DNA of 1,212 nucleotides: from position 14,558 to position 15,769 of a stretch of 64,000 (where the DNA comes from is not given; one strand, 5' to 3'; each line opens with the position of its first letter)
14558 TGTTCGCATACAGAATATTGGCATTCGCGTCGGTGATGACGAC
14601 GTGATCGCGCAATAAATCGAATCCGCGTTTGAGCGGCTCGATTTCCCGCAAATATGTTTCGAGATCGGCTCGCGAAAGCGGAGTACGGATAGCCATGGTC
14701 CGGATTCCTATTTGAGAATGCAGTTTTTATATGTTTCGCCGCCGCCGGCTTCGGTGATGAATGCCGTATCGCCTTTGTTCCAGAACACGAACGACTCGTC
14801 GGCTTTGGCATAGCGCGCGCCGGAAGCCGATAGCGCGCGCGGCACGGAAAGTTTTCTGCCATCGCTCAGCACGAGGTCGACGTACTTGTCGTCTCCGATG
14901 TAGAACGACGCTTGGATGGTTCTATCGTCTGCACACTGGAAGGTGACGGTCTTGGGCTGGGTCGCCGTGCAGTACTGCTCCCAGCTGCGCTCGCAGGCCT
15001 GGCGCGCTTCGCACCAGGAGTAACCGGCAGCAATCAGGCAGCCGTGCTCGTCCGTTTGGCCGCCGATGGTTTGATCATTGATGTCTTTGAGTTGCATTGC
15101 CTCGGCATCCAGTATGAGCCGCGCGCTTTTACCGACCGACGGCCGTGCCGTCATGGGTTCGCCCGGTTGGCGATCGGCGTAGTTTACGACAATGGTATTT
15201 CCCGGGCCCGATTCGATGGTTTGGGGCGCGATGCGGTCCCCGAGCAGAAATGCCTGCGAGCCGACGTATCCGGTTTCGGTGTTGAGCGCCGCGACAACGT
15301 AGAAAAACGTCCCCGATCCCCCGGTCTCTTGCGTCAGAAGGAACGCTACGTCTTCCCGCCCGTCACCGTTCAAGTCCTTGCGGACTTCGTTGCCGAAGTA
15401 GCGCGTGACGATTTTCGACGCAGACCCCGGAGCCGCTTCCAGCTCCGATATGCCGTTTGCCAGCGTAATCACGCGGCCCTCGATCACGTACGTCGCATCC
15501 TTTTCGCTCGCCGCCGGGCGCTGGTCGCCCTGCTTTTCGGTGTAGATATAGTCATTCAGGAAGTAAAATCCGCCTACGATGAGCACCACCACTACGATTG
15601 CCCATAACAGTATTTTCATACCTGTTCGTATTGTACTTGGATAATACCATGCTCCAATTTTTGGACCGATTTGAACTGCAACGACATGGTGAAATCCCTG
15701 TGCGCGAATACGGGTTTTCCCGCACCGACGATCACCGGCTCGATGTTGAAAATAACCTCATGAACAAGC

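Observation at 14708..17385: Tandemly duplicated two-gene module: RibD_C/DHFR-family enzyme plus signal-anchored extracytoplasmic protein, one copy ending in a MliC lysozyme-inhibitor domain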

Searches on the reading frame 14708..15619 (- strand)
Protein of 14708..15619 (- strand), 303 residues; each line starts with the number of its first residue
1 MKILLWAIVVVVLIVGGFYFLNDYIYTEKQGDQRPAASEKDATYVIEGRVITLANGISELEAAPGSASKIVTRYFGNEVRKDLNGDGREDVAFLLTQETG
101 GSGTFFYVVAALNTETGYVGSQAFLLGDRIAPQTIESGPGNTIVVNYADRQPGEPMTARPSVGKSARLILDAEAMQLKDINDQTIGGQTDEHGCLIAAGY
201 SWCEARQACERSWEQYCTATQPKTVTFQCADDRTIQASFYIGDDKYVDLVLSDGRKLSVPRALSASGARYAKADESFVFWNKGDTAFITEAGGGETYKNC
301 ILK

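Call 3: search_protein_families(library=pfam, proteins=[window:14708-15619:-], max_evalue=0.1)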
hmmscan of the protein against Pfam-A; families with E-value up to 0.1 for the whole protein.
window:14708-15619:- (303 aa): 2 families
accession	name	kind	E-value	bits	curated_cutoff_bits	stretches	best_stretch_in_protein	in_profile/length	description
PF09864.15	MliC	-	2.9e-14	53.2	22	1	227-294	1-64/67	Membrane-bound lysozyme-inhibitor of c-type lysozyme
PF13517.12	FG-GAP_3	-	0.067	14.2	26.9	0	82-99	1-14/61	FG-GAP-like repeat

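Call 8: find_homologous_proteins(query=window:14708-15619:-)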
Query window:14708-15619:- (303 aa): 6334 proteins with E <= 0.001 among 7909 candidates; the best 120 are listed.
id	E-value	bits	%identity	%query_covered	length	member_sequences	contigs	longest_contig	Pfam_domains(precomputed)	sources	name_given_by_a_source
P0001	5.5e-201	684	100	100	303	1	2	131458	PF09864.16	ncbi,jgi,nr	ncbi:hypothetical protein C4552_03505 [Candidatus Parcubacteria bacterium]|nr:MAG: hypothetical prot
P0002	2.5e-100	354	66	48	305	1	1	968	PF09864.16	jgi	-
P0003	3.0e-91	324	66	40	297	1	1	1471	PF09864.16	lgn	-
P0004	1.3e-87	312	65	39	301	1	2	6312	PF09864.16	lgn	-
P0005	4.1e-81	291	68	48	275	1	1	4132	PF09864.16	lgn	-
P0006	2.7e-74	268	50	52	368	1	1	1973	-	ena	-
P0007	4.1e-74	268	55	48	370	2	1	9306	-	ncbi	-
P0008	7.2e-73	264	57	48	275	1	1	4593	PF09864.16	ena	-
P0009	1.0e-72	263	56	77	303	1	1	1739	PF03724.23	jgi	jgi:heat shock protein HslJ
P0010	1.6e-72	263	65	59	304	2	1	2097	PF03724.23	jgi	jgi:heat shock protein HslJ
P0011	3.3e-72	262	65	59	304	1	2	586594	PF03724.23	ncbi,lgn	ncbi:MAG: META domain-containing protein [Patescibacteria group bacterium]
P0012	4.8e-72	261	65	59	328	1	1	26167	PF03724.23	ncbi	-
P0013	6.4e-72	261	48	92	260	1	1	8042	PF09864.16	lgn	-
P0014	1.2e-71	260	52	82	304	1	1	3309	PF03724.23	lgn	-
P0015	1.3e-71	260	68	54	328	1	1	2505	PF03724.23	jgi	jgi:heat shock protein HslJ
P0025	5.6e-70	254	46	99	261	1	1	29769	PF09864.16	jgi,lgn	jgi:membrane-bound inhibitor of C-type lysozyme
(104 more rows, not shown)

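Call 13: search_solved_structures(query=window:14708-15619:-, max_evalue=1, show_alignments=3)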
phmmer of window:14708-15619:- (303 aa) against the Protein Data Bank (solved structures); distinct sequences matched with E-value up to 1: 4.
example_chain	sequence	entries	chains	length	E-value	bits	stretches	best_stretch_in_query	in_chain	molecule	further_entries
3f6z_B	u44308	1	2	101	0.00034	23.5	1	222-295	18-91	Putative uncharacterized protein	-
2f09_A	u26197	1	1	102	0.00074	22.4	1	221-290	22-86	Hypothetical protein ydhA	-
4mir_A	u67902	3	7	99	0.079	15.7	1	223-288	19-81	Putative uncharacterized protein | Humanlysozyme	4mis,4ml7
3oe3_A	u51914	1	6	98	0.68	12.6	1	227-302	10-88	Putative periplasmic protein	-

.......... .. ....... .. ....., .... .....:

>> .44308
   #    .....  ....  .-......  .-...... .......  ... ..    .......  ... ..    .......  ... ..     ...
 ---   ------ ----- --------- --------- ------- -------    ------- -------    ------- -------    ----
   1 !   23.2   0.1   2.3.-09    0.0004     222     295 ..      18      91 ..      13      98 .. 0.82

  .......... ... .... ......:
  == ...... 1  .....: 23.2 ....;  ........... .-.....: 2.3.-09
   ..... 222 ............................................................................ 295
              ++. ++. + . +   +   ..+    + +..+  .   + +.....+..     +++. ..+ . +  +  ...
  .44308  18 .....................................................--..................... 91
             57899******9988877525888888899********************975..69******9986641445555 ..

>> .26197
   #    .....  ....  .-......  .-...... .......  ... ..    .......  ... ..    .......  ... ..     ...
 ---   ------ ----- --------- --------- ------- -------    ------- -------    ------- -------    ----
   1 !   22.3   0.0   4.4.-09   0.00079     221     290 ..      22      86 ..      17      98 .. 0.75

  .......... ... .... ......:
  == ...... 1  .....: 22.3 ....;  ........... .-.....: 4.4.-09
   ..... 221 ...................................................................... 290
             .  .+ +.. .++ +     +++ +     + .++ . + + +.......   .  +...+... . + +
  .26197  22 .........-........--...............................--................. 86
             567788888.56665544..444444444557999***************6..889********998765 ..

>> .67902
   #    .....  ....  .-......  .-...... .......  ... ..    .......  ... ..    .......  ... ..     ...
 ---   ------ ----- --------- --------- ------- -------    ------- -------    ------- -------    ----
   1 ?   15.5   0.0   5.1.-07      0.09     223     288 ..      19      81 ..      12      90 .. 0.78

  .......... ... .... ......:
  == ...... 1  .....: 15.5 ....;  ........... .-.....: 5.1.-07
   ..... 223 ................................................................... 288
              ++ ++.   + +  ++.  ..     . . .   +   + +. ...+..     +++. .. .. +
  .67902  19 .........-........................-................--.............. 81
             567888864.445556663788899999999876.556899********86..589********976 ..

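Call 14: find_related_loci(query=A1, collection=genome_contigs, flank=10000)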
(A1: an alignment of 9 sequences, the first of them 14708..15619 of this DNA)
Query A1 (303 aa) in genome_contigs; peptide patterns used: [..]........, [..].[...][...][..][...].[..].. (x = any residue, [..] = any of these).
599 stretches matched a pattern (row limit reached: there are more); 552 encode a relative of the query (tblastn E <= 1e-3); the best 80 are kept; 80 distinct loci.
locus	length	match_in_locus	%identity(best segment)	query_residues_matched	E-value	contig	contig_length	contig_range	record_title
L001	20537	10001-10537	65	2-180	1e-72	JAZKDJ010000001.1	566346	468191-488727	MAG: Patescibacteria group bacterium isolate DC_HB_01_SPN181219-bin044_1 DCHB01SPN_B044_1_000000000001, whole genome sho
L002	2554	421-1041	60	1-203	2e-73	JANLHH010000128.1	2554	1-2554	MAG: Patescibacteria group bacterium isolate P6-12 k99_393245, whole genome shotgun sequence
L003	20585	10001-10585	61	17-211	9e-71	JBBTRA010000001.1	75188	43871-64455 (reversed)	MAG: Patescibacteria group bacterium isolate H41-bin055_1 H41_bin055_1_000000000001, whole genome shotgun sequence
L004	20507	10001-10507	63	2-170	2e-69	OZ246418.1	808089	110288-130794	MAG: uncultured Candidatus Saccharibacteria bacterium isolate SRP292972_co1_37 genome assembly, chromosome: 1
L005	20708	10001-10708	52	1-238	4e-69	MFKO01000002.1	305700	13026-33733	MAG: Candidatus Kaiserbacteria bacterium RIFCSPHIGHO2_01_FULL_46_22 rifcsphigho2_01_scaffold_242, whole genome shotgun s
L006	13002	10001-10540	63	8-190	5e-69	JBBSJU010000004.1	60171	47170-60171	MAG: Candidatus Paceibacteria bacterium isolate LS4_metabat2.077 LS4_metabat2.077_K_2144277_L_60171_cov_9.9805, whole ge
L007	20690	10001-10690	50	1-238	2e-68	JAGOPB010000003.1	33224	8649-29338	MAG: Candidatus Paceibacterota bacterium isolate Gw_Bodden_bin_284 Gw_Bodden_1474_length_33224_cov_9.039399, whole genom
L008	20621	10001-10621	57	2-211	5e-68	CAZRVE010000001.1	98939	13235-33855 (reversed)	MAG TPA_asm: uncultured Candidatus Saccharibacteria bacterium isolate SRP302447_co1_195 genome assembly, contig: NODE_74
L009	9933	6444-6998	62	4-190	3e-68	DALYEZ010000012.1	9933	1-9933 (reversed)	MAG TPA_asm: Candidatus Paceibacterota bacterium isolate CTOTU14267 NODE_1654_length_9933_cov_7.740636, whole genome sho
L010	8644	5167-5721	59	2-182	1e-67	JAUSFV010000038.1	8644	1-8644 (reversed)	MAG: bacterium isolate E14_maxbin.402 E14_k141_1542966, whole genome shotgun sequence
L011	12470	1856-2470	56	4-211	4e-67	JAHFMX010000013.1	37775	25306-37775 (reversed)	MAG: bacterium isolate nzgw467 NODE_968_length_37776_cov_22.431868, whole genome shotgun sequence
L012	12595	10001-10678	52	2-227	1e-66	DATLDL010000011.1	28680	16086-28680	MAG TPA_asm: Candidatus Paceibacterota bacterium isolate SMAG_U14349 k141_2448735, whole genome shotgun sequence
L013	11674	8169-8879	50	2-238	1e-66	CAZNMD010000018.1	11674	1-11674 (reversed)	MAG TPA_asm: uncultured Candidatus Saccharibacteria bacterium isolate SRP287051_co1_29 genome assembly, contig: NODE_724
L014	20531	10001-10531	63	2-176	3e-66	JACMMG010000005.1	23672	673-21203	MAG: Candidatus Parcubacteria bacterium isolate ES-bin-7 ES-bin-7-contig-k141_718905, whole genome shotgun sequence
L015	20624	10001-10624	56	1-206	1e-66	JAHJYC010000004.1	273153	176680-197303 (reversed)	MAG: Patescibacteria group bacterium isolate UMS_A.mb.28 UMS_A.mb.28_k119_387276, whole genome shotgun sequence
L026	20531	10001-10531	62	2-176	5e-64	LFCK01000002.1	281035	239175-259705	MAG: Parcubacteria bacterium C7867-001 C7867_00020, whole genome shotgun sequence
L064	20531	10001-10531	57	2-176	5e-59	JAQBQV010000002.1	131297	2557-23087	MAG: Parcubacteria group bacterium isolate RYN_382 scaffold_2155726, whole genome shotgun sequence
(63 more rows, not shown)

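Call 25: find_encoding_contigs(protein=P0025, flank=8000, max_places=3)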
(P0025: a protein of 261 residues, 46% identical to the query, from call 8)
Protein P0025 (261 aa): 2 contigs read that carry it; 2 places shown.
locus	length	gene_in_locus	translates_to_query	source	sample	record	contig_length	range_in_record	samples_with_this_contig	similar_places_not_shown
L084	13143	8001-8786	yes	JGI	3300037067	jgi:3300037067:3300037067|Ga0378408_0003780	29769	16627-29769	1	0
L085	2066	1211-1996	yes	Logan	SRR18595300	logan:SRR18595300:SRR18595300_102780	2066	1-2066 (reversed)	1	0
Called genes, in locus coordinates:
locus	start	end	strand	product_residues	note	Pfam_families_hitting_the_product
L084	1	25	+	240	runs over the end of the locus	-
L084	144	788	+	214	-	PF03358:FMN_red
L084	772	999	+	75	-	PF10967:DUF2769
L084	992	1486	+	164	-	-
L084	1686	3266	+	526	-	PF07963:N_methyl (weak), PF13287:Fn3_assoc, PF13290:CHB_HEX_C_1, PF13287:Fn3_assoc, PF13290:CHB_HEX_C_1, PF09603:Fib_succ_major (faint)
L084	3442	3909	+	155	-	-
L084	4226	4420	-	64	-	-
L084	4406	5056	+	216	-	PF00801:PKD (faint), PF18911:PKD_4 (faint), PF22352:K319L-like_PKD (faint)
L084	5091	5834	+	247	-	PF09360:zf-CDGSH, PF06902:Fer4_19 (weak), PF09360:zf-CDGSH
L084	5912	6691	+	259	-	PF23477:zf_Tbcl_2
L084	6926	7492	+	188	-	PF03193:RsgA_GTPase (faint), PF02421:FeoB_N, PF00350:Dynamin_N (faint), PF01926:MMR_HSR1, PF00009:GTP_EFTU, PF16897:MMR_HSR1_Xtn (faint)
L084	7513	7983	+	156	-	PF03358:FMN_red (weak), PF12641:Flavodoxin_3 (faint), PF12682:Flavodoxin_4 (faint), PF12724:Flavodoxin_5 (faint)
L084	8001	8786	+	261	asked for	PF09864:MliC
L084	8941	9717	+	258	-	PF00497:SBP_bac_3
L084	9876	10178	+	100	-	PF01741:MscL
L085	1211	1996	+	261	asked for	PF09864:MliC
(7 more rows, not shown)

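Call 29: search_protein_families(library=ncbifam, proteins=[window:14708-15619:-], max_evalue=0.01)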
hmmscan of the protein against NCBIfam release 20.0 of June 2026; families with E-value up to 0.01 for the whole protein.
window:14708-15619:- (303 aa): 2 families
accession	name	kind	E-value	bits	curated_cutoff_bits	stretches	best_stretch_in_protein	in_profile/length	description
NF008475.0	PRK11372.1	equivalog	2.1e-07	31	168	1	212-288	20-91/109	C-type lysozyme inhibitor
NF010364.0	PRK13792.1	equivalog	0.00014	21.9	261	1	223-295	45-117/127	lysozyme inhibitor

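Call 31: predict_structure(alignment_id=A2)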
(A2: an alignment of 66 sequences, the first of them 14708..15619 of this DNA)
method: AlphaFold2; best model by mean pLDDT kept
length: 303 residues; sequences in the alignment: 66
mean_pLDDT: 74.6   pTM: 0.60
mean pLDDT of the five models: 74.6, 74.3, 73.7, 73.5, 72.7
residues with pLDDT >= 90: 157; 70-90: 16; 50-70: 47; < 50: 83
segments of 3 or more residues with pLDDT < 50: 183-220, 228-231, 261-277, 279-286, 288-303
pLDDT, mean of each block of 10 residues (from residue 1): 96 96 72 84 95 97 94 97 98 96 94 97 94 94 96 92 96 95 47 36 39 41 52 56 58 63 41 45 47 42 44
secondary structure, 60 per line:
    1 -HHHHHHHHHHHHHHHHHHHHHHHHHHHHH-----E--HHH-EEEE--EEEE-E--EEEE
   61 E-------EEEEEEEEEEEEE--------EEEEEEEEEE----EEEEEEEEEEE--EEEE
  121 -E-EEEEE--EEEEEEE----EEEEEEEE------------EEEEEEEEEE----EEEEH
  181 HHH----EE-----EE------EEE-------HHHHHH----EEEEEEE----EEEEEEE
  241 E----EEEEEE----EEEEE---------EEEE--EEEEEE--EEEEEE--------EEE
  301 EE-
elements in order: H2-30 E43-46 E49-52 E57-61 E69-81 E90-99 E104-114 E117-120 E124-128 E131-137 E142-149 E162-171 E176-179 H180-183 E203-205 H213-218 E223-229 E234-241 E246-251 E256-260 E270-273 E276-281 E284-289 E298-302

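Call 37: fold_search(model_id=the predicted structure, library=pdb)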
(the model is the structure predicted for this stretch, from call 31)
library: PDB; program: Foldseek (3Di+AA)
matches with E <= 10: 748; with E <= 0.001: 0
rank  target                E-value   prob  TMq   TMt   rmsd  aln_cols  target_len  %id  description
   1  1ms5_A                8.4e-03  0.66  0.20  0.11  22.0       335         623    7  Triclinic form of Trypanosoma cruzi trans-sialidase, soaked with N-acetylneuraminyl-a-2,3-thio-galactoside (NA-S-Gal) (released 2003-03-25)
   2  3a9g_A                9.7e-03  0.90  0.25  0.23  20.6       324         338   11  Crystal Structure of PQQ-dependent sugar dehydrogenase apo-form (released 2010-09-08)
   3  9g33_UQ               1.6e-02  0.47  0.18  0.08  20.5       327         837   11  Stalled 90S - Utp23-Krr1-deltaC3 (released 2025-06-18)
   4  3pjq_A                1.7e-02  0.66  0.21  0.11  21.5       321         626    7  Trypanosoma cruzi trans-sialidase-like inactive isoform (including the natural mutation Tyr342His) in complex with lac (released 2011-06-08)
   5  1mr5                  1.8e-02  0.63  0.20  0.11  22.0       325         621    7  Orthorhombic form of Trypanosoma cruzi trans-sialidase (released 2003-03-18)
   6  3opz_A                1.8e-02  0.60  0.20  0.11  22.3       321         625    8  Crystal structure of trans-sialidase in complex with the Fab fragment of a neutralizing monoclonal IgG antibody (released 2011-11-09)
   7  2p9w                  2.6e-02  0.30  0.18  0.16  19.8       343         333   10  Crystal Structure of the Major Malassezia sympodialis Allergen Mala s 1 (released 2007-05-29)
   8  1ms1_A                2.9e-02  0.54  0.20  0.11  21.1       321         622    6  Monoclinic form of Trypanosoma cruzi trans-sialidase, in complex with 3-deoxy-2,3-dehydro-N-acetylneuraminic acid (DAN (released 2003-03-25)
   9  9n73_LH               3.0e-02  0.25  0.14  0.07  18.4       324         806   10  SSU processome maturation and disassembly, State G (released 2025-10-29)
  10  1ms8_A                3.5e-02  0.47  0.20  0.11  21.3       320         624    7  Triclinic form of Trypanosoma cruzi trans-sialidase, in complex with 3-deoxy-2,3-dehydro-N-acetylneuraminic acid (DANA (released 2003-03-25)
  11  4gu8_C                3.5e-02  0.14  0.11  0.12  20.2       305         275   10  Crystal Structure of Burkholderia oklahomensis agglutinin (BOA) (released 2013-05-08)
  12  1ms8_B                3.6e-02  0.38  0.18  0.10  22.2       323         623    8  Triclinic form of Trypanosoma cruzi trans-sialidase, in complex with 3-deoxy-2,3-dehydro-N-acetylneuraminic acid (DANA (released 2003-03-25)
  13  7k1r_A                4.0e-02  0.20  0.15  0.11  22.7       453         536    8  X-ray Structure of an Enterobacter GH43 Beta-Xylosidase: EcXyl43 F507A mutant (released 2021-11-10)
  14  1ms5_B                4.6e-02  0.47  0.20  0.11  21.0       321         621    6  Triclinic form of Trypanosoma cruzi trans-sialidase, soaked with N-acetylneuraminyl-a-2,3-thio-galactoside (NA-S-Gal) (released 2003-03-25)
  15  5glk_B                4.9e-02  0.33  0.20  0.19  22.6       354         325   10  Crystal structure of CoXyl43, GH43 beta-xylosidase/alpha-arabinofuranosidase from a compost microbial metagenome, calc (released 2017-03-15)
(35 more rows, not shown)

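Call 57: find_encoding_contigs(protein=window:14708-15619:-, flank=10000, max_places=2)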
Protein window:14708-15619:- (303 aa): no gene with exactly this product is on record in the collection.

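Call 58: find_encoding_contigs(protein=P0001, flank=10000, max_places=2)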
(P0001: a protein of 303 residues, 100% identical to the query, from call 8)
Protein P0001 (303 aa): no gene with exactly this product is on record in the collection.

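Call 59: find_encoding_contigs(protein=P0013, flank=8000, max_places=2)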
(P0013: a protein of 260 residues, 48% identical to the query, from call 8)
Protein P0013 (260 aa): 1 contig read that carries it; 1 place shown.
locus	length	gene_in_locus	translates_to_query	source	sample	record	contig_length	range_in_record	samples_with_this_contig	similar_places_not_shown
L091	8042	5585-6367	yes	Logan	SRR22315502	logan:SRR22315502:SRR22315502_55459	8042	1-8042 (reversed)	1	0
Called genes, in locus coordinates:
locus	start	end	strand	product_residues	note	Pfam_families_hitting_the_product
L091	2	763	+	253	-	?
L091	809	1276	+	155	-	-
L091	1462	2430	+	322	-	-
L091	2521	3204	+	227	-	PF09360:zf-CDGSH, PF06902:Fer4_19 (weak), PF09360:zf-CDGSH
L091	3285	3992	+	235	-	PF23477:zf_Tbcl_2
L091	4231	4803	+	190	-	PF02421:FeoB_N, PF03193:RsgA_GTPase (faint), PF00350:Dynamin_N (faint), PF01926:MMR_HSR1, PF00009:GTP_EFTU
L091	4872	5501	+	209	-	-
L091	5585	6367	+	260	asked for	PF09864:MliC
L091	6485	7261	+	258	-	PF00497:SBP_bac_3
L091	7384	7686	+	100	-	PF01741:MscL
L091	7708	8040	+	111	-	?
